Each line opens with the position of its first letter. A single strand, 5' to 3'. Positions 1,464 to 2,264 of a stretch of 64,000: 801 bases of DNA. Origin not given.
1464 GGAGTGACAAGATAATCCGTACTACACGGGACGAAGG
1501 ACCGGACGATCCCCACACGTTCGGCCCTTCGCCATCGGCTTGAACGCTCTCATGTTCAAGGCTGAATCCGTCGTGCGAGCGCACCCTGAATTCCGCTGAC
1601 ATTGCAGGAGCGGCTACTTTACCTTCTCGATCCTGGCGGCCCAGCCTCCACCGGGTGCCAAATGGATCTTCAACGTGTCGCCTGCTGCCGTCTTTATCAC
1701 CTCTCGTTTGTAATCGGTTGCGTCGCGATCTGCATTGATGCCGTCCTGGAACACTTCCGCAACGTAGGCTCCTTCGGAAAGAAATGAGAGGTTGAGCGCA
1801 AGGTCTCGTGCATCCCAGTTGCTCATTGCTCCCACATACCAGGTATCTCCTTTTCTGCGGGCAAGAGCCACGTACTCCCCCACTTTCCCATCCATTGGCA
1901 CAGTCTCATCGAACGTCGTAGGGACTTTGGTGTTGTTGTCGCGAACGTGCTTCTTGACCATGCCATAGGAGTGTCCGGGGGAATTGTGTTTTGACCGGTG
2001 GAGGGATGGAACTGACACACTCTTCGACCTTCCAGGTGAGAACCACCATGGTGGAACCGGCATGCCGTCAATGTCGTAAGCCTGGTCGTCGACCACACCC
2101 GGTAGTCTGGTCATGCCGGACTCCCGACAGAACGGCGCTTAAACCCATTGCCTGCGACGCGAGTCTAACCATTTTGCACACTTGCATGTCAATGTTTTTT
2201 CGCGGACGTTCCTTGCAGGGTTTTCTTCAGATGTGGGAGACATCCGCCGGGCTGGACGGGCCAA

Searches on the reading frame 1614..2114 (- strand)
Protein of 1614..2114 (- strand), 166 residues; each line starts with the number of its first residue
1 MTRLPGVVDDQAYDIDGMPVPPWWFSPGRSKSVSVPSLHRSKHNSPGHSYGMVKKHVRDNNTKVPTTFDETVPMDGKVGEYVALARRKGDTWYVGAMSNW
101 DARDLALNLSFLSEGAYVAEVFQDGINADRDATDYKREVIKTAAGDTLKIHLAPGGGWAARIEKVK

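Call 61: search_protein_families(library=pfam, proteins=[window:1614-2114:-], max_evalue=0.0001)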
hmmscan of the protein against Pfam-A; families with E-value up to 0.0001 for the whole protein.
window:1614-2114:- (166 aa): 1 family
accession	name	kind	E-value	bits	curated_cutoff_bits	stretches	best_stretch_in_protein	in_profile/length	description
PF14509.12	GH97_C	-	1.1e-32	112.5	25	1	67-162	1-96/97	Glycosyl-hydrolase 97 C-terminal, oligomerisation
